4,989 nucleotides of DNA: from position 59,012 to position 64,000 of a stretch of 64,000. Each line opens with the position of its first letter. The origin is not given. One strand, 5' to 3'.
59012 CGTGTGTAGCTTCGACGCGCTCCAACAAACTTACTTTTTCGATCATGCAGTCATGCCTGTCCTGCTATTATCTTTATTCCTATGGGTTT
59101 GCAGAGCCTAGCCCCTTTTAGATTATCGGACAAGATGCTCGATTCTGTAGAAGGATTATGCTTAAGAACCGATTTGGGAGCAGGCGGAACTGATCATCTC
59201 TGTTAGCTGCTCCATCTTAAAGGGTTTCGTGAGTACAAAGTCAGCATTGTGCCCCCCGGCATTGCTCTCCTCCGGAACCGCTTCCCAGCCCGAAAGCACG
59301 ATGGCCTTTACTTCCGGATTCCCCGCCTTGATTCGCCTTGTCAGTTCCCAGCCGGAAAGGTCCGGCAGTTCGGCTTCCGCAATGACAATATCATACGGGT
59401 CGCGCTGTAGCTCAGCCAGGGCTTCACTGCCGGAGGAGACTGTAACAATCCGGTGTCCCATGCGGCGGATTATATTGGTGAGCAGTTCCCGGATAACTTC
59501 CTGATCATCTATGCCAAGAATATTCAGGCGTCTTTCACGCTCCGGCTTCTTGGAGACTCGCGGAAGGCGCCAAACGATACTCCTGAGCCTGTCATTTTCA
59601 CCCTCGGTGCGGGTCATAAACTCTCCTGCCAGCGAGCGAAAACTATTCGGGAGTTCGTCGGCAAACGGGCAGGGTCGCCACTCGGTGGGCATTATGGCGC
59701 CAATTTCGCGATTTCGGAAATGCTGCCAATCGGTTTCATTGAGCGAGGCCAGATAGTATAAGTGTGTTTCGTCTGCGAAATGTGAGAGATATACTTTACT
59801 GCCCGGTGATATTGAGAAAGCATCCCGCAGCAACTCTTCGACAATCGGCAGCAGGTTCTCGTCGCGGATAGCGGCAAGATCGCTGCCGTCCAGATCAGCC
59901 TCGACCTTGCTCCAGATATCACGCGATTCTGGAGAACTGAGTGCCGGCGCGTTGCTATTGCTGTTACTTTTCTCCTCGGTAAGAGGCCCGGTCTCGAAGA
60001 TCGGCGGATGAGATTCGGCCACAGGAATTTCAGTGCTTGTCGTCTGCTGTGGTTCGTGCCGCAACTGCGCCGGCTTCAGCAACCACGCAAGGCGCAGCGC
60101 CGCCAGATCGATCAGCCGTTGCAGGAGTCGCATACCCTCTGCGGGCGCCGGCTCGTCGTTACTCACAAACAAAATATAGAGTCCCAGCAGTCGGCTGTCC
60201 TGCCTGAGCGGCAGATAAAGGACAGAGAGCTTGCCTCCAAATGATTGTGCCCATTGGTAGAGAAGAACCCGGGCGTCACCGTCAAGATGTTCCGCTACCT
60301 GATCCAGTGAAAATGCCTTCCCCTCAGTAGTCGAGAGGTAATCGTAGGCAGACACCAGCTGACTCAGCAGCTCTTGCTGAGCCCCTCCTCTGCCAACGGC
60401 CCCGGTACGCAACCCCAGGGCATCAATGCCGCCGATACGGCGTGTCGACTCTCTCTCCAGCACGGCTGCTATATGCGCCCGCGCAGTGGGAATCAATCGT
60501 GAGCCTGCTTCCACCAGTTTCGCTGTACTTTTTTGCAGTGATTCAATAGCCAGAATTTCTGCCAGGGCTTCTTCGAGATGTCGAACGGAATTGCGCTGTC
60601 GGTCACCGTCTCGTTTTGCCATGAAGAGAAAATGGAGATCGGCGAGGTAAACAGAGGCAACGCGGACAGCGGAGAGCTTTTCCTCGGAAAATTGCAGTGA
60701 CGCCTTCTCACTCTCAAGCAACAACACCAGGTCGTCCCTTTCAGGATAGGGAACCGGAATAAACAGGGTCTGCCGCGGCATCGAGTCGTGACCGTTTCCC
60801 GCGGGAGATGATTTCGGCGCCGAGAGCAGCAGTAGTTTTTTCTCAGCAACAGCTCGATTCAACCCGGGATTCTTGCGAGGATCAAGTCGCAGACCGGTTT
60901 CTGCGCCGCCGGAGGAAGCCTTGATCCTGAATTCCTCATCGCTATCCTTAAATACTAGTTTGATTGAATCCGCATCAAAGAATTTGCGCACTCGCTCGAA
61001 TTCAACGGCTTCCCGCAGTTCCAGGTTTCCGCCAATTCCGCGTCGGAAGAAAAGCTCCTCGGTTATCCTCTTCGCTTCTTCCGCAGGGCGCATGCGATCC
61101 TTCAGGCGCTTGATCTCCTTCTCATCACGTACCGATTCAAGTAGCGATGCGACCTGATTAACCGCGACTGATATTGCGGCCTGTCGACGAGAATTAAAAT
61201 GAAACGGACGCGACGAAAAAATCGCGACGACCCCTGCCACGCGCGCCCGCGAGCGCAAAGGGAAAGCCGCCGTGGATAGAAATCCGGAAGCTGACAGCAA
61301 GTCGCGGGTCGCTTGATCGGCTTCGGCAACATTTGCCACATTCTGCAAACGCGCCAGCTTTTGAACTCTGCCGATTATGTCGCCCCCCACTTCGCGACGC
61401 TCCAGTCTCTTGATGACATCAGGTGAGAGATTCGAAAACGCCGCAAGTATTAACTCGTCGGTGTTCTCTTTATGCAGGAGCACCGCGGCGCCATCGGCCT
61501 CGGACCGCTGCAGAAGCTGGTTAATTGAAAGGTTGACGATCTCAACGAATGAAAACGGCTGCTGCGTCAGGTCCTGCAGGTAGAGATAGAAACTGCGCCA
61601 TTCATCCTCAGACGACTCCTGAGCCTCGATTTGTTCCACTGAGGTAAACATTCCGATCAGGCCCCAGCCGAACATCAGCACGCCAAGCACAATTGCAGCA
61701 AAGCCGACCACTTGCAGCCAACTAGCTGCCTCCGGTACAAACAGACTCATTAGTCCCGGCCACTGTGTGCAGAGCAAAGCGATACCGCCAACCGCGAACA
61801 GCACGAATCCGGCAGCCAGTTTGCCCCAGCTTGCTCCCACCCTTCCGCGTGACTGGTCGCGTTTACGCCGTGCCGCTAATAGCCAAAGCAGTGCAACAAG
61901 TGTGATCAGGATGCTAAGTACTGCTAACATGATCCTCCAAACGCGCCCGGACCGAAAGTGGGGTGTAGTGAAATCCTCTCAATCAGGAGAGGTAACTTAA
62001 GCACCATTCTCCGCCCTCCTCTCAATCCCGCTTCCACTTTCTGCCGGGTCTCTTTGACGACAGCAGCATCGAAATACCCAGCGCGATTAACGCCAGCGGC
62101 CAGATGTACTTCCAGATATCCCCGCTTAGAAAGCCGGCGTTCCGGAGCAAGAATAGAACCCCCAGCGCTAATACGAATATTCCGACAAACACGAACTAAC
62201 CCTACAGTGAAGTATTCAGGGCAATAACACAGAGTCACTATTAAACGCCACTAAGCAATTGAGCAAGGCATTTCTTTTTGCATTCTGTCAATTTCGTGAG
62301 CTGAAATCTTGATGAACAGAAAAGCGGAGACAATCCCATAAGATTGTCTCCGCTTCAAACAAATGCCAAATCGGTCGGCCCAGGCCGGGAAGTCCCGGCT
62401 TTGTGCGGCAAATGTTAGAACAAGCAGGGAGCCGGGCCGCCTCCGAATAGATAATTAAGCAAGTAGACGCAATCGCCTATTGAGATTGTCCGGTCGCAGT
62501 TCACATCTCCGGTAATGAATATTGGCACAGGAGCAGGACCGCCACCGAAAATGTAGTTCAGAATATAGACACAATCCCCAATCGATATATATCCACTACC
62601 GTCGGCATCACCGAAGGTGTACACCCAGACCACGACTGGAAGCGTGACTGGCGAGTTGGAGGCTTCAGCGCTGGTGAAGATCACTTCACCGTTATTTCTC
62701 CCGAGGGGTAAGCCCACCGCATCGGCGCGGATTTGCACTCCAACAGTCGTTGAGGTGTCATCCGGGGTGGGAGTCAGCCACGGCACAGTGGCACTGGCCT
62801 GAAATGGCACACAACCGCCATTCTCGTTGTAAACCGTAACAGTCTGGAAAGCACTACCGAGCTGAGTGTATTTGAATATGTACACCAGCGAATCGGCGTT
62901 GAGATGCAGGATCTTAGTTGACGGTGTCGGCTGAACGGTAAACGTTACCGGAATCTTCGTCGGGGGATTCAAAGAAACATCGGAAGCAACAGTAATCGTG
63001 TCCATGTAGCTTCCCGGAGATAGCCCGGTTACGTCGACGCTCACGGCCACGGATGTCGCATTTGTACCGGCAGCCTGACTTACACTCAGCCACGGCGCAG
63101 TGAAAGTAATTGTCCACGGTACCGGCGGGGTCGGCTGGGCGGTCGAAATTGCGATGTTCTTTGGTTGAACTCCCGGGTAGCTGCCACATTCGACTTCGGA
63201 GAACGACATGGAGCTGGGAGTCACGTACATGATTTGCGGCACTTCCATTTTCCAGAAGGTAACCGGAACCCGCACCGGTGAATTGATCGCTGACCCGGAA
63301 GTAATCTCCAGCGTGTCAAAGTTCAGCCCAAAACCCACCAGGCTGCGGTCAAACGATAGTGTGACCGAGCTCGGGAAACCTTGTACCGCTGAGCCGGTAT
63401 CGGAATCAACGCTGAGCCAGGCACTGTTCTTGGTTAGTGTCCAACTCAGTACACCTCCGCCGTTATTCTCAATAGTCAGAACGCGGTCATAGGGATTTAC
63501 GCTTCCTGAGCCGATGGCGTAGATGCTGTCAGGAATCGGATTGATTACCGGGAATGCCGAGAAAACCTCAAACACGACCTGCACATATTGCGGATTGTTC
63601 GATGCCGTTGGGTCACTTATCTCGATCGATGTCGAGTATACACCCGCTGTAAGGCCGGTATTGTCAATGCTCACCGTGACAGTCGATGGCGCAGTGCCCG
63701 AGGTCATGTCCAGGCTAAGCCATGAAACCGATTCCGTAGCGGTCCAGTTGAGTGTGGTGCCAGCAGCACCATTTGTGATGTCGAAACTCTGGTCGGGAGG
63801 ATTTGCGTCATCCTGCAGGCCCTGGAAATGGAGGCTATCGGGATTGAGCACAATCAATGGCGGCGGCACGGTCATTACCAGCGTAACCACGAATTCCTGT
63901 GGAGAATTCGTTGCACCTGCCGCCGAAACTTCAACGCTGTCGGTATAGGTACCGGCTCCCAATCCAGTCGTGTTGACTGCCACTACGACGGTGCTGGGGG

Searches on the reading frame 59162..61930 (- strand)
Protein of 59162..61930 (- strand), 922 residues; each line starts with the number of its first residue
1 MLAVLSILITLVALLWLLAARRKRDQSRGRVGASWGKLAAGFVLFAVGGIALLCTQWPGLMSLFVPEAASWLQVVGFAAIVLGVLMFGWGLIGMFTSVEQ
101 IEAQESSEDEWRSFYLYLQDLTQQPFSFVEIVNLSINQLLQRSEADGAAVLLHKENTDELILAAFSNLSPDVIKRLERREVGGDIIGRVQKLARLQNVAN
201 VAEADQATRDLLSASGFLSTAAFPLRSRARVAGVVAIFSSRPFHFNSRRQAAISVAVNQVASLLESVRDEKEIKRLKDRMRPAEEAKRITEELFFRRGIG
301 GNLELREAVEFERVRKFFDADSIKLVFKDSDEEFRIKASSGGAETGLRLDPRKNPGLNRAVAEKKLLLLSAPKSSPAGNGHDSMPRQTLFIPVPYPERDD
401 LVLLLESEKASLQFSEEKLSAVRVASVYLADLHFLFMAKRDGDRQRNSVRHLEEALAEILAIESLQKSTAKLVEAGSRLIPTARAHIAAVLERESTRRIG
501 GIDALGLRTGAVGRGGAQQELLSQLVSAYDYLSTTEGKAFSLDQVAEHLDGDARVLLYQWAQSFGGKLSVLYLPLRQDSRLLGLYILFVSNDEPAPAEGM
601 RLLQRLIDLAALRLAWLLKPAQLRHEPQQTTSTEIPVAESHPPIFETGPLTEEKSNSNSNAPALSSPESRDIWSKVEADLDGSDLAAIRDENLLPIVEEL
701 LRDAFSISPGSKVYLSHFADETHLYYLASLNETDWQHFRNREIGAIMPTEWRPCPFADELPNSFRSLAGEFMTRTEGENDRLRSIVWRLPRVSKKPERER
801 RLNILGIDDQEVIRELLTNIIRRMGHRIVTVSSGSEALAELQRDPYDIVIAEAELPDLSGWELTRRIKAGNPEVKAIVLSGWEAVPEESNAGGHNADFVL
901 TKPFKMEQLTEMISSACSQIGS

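Call 15: search_protein_families(library=pfam, proteins=[window:59162-61930:-], max_evalue=0.01)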
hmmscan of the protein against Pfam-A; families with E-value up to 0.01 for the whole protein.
window:59162-61930:- (922 aa): 5 families
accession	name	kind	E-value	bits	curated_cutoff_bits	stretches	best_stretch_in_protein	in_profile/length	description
PF00072.30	Response_reg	-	4.6e-21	75.5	30.2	1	804-913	1-110/111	Response regulator receiver domain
PF13185.12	GAF_2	-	2e-10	41.4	28.6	1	130-265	6-136/136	GAF domain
PF01590.32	GAF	-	1.2e-09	39.2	22.4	1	130-262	4-131/133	GAF domain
PF13492.12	GAF_3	-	7.6e-08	33.3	27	1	130-265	4-128/129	GAF domain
PF06664.17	WLS-like_TM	-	0.0022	17.8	28.3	1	7-118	81-194/247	Wntless-like, transmembrane domain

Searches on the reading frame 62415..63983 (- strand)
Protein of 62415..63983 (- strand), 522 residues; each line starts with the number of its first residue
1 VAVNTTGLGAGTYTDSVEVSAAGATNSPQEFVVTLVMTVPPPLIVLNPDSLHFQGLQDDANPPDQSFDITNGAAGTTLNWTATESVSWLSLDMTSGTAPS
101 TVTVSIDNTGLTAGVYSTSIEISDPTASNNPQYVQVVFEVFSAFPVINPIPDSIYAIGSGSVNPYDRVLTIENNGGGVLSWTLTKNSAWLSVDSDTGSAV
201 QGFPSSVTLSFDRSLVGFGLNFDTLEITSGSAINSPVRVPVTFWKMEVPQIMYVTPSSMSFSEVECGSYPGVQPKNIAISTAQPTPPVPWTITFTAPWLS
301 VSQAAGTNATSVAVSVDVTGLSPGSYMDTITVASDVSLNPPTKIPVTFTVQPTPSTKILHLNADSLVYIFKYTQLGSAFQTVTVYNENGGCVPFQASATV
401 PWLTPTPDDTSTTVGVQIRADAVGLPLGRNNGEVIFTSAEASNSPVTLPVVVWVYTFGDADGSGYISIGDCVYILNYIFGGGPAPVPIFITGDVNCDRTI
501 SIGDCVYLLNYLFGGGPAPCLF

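Call 12: search_protein_families(library=pfam, proteins=[window:62415-63983:-], max_evalue=1)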
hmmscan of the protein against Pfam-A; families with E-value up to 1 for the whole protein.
window:62415-63983:- (522 aa): 3 families
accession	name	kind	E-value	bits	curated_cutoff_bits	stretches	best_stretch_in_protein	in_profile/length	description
PF19190.6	BACON_2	-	2.4e-20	72.7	25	4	46-123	4-82/94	Viral BACON domain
PF21223.3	TPPII_Ig-like-1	-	8e-05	23.4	27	1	99-128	75-104/117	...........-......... II, first Ig-like domain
PF00404.24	Dockerin_1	-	0.0049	17.5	22.9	1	458-512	2-56/57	Dockerin type I domain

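Call 13: search_protein_families(library=ncbifam, proteins=[window:62415-63983:-], max_evalue=1)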
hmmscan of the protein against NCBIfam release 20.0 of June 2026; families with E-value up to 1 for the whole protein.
window:62415-63983:- (522 aa): 0 families
